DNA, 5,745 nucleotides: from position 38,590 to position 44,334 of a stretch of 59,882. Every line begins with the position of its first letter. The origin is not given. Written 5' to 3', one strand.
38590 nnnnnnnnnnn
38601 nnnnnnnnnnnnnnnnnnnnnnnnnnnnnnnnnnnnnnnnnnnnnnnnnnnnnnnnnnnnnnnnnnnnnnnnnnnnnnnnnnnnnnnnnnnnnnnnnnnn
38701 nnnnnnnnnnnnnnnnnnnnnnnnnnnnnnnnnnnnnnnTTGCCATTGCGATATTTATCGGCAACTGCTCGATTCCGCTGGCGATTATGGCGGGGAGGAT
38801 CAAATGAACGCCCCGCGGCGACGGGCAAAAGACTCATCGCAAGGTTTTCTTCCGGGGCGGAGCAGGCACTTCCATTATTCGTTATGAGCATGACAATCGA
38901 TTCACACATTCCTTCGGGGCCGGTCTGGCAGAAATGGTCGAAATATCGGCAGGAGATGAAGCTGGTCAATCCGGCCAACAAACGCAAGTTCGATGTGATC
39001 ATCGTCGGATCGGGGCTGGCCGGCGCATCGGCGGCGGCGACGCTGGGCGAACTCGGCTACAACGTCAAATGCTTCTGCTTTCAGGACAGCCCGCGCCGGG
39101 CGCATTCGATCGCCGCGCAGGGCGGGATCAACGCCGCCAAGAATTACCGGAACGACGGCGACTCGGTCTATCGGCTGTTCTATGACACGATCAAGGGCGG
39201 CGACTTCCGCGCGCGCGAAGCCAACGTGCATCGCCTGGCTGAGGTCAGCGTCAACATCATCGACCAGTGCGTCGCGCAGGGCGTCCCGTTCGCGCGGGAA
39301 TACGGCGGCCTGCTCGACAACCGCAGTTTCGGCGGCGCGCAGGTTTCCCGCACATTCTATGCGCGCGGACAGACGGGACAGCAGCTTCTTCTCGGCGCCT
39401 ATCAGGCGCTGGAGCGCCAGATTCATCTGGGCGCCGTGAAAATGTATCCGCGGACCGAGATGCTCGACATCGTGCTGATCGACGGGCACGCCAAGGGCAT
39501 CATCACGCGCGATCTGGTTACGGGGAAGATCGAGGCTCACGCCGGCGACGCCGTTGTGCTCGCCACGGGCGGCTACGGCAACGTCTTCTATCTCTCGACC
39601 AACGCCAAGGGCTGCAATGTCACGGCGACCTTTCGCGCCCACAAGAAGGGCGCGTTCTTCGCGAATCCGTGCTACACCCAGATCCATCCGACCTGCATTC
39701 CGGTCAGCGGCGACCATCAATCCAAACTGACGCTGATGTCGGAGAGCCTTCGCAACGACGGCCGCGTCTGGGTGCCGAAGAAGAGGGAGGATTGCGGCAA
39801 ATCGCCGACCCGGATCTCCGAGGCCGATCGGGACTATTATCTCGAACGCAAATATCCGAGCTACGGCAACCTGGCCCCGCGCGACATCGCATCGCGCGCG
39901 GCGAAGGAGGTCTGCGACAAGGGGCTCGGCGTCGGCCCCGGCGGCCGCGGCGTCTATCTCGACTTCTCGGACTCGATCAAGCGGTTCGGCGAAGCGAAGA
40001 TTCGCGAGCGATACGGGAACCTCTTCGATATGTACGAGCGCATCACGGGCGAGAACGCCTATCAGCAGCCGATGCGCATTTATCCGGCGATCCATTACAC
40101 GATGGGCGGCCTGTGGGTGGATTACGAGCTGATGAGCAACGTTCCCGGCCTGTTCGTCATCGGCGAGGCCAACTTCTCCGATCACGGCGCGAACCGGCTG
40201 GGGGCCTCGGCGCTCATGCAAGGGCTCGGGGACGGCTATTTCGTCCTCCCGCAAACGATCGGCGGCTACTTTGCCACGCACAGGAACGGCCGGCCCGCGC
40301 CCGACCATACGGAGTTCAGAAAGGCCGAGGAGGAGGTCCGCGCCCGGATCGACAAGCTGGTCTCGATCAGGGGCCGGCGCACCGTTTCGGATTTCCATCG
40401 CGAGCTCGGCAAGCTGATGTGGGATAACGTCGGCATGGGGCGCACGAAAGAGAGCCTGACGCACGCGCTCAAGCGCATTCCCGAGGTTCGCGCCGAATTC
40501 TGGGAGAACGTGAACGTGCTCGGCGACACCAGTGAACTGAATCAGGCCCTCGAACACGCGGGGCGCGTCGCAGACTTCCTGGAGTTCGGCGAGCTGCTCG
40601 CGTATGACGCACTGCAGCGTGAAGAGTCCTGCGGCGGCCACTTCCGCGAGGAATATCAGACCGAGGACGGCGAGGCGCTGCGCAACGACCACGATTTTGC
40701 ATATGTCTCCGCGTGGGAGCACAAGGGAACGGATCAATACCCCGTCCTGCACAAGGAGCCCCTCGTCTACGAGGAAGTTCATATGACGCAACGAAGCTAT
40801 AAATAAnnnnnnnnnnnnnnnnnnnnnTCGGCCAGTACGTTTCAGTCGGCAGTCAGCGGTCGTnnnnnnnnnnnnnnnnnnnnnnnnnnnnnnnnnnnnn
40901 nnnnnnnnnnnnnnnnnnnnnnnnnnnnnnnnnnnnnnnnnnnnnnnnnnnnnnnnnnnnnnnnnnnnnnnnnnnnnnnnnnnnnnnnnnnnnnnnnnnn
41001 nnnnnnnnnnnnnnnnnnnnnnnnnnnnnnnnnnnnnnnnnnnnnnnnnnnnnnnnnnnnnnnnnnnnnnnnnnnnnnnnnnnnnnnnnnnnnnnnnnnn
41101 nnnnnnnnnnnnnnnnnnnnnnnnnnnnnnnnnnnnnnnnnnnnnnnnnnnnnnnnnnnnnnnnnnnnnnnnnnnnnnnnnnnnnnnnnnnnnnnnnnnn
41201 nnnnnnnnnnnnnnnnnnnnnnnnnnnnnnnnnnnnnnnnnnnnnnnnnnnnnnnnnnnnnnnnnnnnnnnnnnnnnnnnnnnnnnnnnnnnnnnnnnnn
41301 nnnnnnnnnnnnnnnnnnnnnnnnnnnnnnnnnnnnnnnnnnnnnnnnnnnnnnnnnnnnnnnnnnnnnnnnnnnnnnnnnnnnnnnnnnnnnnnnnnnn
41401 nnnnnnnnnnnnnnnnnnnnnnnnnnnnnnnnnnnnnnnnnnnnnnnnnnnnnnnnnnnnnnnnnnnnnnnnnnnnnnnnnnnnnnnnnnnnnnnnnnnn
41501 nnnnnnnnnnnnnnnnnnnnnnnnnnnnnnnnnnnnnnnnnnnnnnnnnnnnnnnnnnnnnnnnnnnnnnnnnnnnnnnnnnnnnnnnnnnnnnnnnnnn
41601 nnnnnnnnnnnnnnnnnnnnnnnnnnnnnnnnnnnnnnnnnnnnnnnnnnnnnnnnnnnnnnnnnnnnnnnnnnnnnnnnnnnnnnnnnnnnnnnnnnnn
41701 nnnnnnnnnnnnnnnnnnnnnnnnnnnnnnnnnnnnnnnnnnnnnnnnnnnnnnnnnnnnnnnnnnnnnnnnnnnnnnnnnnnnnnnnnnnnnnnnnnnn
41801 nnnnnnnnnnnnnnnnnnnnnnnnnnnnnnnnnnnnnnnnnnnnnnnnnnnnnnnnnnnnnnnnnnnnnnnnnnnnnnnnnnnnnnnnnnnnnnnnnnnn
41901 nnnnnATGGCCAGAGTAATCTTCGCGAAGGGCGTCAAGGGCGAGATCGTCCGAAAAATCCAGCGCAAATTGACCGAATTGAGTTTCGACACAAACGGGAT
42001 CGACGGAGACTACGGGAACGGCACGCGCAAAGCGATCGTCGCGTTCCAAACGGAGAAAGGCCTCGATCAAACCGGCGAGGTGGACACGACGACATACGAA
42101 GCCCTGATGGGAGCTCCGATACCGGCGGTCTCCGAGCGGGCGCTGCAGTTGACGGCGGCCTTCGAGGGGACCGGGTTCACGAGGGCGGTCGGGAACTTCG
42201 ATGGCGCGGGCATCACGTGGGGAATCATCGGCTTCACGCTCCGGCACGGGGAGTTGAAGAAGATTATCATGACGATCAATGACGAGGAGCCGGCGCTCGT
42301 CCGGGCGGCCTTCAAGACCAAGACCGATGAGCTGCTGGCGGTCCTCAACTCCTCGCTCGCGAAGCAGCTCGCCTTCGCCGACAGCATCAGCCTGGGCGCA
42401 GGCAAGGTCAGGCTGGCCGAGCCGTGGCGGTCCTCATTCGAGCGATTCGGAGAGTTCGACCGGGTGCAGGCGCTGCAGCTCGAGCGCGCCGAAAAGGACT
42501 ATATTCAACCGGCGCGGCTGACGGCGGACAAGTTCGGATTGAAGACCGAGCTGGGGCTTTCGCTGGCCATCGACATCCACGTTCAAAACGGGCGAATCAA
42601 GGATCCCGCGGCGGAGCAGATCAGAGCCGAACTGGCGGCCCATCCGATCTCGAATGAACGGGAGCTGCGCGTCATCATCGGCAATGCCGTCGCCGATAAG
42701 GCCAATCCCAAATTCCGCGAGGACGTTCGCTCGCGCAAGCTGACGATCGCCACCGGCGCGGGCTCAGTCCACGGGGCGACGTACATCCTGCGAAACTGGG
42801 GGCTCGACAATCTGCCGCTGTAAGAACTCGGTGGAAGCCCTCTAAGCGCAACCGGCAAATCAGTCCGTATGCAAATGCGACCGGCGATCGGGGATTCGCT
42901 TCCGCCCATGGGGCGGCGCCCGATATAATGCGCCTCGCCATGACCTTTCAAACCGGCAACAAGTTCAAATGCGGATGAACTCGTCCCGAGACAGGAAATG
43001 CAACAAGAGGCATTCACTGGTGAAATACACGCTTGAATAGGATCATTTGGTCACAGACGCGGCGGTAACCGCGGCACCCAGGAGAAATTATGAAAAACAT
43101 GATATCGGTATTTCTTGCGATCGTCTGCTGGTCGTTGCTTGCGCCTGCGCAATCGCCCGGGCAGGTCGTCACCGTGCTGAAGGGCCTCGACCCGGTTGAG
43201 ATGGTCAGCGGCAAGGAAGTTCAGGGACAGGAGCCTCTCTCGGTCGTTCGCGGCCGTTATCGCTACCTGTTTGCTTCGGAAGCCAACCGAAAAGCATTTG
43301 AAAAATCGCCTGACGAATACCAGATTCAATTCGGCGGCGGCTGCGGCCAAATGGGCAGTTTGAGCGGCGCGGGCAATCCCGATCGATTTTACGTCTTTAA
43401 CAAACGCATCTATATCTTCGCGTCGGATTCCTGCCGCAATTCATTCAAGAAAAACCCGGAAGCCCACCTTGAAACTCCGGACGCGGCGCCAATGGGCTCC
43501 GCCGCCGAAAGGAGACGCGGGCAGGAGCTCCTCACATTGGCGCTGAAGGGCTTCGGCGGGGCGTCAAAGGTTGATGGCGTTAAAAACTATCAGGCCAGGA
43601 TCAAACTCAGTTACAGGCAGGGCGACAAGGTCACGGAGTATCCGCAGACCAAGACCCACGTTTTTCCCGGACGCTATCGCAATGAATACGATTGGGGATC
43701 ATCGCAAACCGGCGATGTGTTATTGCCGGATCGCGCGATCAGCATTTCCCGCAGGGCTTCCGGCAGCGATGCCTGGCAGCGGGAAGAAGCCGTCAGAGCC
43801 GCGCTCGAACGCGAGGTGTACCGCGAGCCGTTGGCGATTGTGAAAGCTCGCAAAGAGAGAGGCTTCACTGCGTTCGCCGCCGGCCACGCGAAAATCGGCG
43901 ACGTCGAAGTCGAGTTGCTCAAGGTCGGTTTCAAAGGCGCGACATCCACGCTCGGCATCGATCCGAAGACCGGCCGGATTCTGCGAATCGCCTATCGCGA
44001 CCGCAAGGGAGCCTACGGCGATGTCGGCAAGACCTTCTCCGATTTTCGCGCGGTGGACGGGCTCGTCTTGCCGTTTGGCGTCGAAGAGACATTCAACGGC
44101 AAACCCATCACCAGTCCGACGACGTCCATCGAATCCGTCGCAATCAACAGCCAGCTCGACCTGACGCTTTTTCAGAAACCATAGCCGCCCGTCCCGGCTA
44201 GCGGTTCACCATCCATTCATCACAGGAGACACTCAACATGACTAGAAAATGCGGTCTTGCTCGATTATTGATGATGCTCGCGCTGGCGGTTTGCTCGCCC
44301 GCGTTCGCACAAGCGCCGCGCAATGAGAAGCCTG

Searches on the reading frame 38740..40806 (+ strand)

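Call 56: search_protein_families(library=pfam, proteins=[window:38740-40806:+], max_evalue=0.00001)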
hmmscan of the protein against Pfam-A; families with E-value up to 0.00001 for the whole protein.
window:38740-40806:+ (688 aa): 4 families
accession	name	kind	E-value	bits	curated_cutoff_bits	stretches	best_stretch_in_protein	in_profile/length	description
PF00890.30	FAD_binding_2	-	3.4e-52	178.5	20.4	1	85-492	1-414/414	FAD binding domain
PF02910.25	Succ_DH_flav_C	-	1e-35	122.9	20.8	1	553-687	1-130/130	Fumarate reductase flavoprotein C-term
PF01266.30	DAO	-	1.5e-08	35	27.9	1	85-370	1-292/353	FAD dependent oxidoreductase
PF07992.20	Pyr_redox_2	-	9.2e-07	29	26.1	0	84-286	1-117/291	Pyridine nucleotide-disulphide oxidoreductase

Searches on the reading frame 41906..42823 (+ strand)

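Call 56: search_protein_families(library=pfam, proteins=[window:41906-42823:+], max_evalue=0.00001)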
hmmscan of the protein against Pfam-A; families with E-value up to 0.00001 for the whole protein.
window:41906-42823:+ (305 aa): 2 families
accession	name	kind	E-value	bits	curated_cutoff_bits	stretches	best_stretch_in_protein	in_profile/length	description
PF01471.23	PG_binding_1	-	8.3e-15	55.2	23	1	12-67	2-57/57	Putative peptidoglycan binding domain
PF01374.23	Glyco_hydro_46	-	2.3e-07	31.1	27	1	99-242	25-150/210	Glycosyl hydrolase family 46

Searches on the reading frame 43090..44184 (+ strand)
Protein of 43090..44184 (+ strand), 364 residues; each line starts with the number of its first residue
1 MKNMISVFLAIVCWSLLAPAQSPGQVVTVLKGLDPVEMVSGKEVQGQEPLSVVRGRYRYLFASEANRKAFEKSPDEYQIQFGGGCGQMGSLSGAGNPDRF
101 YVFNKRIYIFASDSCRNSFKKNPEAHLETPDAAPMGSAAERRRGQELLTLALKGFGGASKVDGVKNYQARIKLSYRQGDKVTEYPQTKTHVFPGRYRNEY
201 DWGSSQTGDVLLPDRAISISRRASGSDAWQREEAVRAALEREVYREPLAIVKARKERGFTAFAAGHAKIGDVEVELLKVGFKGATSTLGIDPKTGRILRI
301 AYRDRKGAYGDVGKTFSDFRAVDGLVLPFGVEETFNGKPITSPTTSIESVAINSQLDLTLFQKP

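Call 56: search_protein_families(library=pfam, proteins=[window:43090-44184:+], max_evalue=0.00001)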
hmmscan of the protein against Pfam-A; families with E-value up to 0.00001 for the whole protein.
window:43090-44184:+ (364 aa): 1 family
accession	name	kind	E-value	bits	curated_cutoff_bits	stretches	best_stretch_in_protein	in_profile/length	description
PF04945.19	YHS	-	6.3e-09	36.1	30.3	0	40-77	6-43/47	YHS domain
